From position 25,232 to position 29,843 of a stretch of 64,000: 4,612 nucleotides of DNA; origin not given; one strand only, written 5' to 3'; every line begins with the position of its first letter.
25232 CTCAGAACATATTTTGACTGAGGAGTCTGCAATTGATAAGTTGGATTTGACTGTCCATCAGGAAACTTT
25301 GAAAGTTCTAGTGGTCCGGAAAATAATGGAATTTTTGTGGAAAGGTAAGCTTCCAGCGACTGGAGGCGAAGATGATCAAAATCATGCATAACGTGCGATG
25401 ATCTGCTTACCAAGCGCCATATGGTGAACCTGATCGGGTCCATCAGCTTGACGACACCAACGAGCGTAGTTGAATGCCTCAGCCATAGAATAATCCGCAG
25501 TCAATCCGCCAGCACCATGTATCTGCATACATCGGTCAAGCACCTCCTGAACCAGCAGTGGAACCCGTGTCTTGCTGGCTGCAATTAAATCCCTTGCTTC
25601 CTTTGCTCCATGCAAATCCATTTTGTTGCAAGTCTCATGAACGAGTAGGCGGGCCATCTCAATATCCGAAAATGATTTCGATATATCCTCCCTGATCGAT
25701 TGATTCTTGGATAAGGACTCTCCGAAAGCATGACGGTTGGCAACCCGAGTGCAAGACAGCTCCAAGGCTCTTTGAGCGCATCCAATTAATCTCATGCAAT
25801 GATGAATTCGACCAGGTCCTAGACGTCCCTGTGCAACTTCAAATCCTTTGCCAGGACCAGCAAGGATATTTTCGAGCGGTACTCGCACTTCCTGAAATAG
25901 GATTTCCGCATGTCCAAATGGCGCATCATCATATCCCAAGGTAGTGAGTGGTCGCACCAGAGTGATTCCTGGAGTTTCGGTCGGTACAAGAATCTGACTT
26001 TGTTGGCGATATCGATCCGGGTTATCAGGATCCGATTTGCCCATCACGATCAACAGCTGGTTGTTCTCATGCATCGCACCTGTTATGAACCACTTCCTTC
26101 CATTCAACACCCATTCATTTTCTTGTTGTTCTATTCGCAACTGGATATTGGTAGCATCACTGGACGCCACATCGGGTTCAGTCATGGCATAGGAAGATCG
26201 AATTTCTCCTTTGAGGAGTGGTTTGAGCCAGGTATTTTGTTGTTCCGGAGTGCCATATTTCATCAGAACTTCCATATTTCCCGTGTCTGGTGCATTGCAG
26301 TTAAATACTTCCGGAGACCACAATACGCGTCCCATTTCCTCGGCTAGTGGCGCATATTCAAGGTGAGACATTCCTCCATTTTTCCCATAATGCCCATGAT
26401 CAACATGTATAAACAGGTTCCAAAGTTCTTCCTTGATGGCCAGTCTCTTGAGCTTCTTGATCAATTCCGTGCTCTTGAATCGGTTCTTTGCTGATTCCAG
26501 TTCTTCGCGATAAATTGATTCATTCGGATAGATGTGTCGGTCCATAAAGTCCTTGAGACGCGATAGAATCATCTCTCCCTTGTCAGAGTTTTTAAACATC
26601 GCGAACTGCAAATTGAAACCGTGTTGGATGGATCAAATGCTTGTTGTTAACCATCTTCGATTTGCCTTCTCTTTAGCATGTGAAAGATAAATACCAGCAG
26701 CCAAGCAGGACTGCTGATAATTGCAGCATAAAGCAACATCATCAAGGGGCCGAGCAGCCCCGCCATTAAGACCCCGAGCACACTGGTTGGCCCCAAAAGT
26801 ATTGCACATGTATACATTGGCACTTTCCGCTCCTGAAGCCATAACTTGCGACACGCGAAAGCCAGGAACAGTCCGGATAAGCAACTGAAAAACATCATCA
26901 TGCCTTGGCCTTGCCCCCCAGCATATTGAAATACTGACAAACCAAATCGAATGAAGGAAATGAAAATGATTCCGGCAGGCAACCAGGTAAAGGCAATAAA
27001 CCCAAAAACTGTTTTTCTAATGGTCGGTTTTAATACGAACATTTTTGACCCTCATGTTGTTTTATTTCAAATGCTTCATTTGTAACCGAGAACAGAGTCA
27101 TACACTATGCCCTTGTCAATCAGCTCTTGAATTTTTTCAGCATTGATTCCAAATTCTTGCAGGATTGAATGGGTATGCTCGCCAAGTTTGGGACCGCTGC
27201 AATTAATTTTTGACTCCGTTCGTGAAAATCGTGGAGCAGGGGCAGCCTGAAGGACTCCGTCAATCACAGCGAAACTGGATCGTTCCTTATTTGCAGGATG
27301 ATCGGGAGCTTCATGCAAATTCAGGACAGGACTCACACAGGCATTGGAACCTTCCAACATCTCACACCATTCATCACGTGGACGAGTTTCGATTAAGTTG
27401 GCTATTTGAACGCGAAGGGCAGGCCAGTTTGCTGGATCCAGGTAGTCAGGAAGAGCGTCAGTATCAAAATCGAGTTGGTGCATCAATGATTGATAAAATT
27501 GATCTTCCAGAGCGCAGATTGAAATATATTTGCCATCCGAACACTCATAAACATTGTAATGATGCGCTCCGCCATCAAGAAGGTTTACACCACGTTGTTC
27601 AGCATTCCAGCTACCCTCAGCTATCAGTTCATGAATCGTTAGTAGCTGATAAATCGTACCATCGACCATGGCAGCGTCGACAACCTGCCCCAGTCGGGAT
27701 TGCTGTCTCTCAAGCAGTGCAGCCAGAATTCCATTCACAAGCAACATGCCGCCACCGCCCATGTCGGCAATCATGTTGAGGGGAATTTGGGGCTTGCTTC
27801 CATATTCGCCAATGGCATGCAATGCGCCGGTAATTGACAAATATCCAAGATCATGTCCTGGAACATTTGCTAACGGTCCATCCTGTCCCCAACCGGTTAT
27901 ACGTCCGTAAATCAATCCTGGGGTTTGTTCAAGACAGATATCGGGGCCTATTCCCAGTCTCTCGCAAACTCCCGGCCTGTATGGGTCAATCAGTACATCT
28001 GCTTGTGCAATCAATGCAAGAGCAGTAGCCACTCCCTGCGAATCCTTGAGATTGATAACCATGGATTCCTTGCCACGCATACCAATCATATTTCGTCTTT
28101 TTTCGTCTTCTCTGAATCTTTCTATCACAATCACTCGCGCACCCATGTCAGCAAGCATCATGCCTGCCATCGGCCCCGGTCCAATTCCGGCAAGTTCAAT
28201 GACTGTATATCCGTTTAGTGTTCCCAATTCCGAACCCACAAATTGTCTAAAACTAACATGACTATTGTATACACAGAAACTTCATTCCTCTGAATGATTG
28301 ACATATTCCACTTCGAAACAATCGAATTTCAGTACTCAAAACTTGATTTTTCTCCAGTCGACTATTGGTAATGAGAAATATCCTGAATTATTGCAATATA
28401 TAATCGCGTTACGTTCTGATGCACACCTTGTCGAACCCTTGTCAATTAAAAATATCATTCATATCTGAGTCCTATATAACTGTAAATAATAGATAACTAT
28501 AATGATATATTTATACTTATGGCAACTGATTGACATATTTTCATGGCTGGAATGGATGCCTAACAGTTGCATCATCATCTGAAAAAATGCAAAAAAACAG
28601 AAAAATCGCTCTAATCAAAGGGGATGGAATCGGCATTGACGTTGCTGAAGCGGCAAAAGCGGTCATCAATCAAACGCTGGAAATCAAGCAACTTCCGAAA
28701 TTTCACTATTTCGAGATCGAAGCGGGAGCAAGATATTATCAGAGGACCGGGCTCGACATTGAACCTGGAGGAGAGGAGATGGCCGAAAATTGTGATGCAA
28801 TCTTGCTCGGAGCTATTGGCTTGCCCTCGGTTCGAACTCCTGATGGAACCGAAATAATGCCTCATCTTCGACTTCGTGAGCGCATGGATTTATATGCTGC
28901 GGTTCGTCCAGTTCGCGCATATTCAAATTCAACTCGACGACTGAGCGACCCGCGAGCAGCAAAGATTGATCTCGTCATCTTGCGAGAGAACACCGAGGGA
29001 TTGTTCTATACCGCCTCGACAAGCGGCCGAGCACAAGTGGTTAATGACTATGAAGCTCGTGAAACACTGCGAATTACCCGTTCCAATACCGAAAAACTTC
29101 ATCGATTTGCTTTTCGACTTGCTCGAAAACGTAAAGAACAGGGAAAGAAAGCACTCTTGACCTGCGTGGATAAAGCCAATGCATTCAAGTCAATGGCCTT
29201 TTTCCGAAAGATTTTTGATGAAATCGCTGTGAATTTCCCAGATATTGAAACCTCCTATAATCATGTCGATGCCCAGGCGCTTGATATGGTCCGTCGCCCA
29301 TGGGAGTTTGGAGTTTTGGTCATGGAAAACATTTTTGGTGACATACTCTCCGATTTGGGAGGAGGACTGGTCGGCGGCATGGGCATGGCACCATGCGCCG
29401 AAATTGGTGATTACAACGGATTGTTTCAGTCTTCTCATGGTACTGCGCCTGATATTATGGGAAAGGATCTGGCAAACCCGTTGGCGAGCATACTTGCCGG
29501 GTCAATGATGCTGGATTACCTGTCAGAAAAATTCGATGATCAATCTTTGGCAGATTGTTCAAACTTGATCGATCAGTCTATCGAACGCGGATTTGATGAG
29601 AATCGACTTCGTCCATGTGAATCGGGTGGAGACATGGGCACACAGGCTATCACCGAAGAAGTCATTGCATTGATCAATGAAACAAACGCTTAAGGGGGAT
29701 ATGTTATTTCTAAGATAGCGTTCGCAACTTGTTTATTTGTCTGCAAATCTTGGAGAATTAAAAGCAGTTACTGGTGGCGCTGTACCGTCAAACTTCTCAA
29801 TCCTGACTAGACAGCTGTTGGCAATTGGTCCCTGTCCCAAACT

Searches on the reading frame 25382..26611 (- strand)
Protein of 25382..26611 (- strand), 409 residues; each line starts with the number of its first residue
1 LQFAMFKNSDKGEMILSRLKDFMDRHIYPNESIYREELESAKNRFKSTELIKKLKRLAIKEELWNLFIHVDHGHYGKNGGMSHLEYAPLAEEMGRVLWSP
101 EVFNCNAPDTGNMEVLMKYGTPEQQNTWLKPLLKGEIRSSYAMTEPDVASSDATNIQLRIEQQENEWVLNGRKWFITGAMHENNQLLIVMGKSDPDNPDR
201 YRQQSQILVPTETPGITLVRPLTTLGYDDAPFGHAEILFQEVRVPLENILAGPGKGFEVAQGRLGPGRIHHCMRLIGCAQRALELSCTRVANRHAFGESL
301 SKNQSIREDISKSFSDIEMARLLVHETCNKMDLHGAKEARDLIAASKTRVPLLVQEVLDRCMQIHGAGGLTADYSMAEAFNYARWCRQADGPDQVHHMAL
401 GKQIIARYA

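Call 55: search_protein_families(library=pfam, proteins=[window:25382-26611:-], max_evalue=0.00001)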
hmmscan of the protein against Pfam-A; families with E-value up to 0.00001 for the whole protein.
window:25382-26611:- (409 aa): 4 families
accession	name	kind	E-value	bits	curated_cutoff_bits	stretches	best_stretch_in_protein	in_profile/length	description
PF00441.29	Acyl-CoA_dh_1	-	4e-30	105.4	22.4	1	254-404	1-149/150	Acyl-CoA dehydrogenase, C-terminal domain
PF02770.24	Acyl-CoA_dh_M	-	1.7e-18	67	33.3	1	141-235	2-92/97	Acyl-CoA dehydrogenase, middle domain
PF02771.21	Acyl-CoA_dh_N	-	3.9e-10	40.5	22.9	1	10-136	2-113/113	Acyl-CoA dehydrogenase, N-terminal domain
PF08028.16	Acyl-CoA_dh_2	-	5.8e-07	30.3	22.7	1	270-376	2-116/134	Acyl-CoA dehydrogenase, C-terminal domain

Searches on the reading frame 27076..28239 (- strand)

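Call 55: search_protein_families(library=pfam, proteins=[window:27076-28239:-], max_evalue=0.00001)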
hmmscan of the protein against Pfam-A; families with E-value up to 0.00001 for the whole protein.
window:27076-28239:- (387 aa): 1 family
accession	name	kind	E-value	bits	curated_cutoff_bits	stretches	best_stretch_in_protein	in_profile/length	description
PF02515.22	CoA_transf_3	-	3.1e-79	267.2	23.3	1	8-356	1-366/366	CoA-transferase family III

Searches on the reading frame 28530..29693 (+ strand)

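Call 55: search_protein_families(library=pfam, proteins=[window:28530-29693:+], max_evalue=0.00001)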
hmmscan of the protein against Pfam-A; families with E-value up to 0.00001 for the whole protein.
window:28530-29693:+ (387 aa): 1 family
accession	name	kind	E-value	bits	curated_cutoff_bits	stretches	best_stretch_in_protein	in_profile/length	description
PF00180.25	Iso_dh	-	2.8e-75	254.2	27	1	25-356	1-324/348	Isocitrate/isopropylmalate dehydrogenase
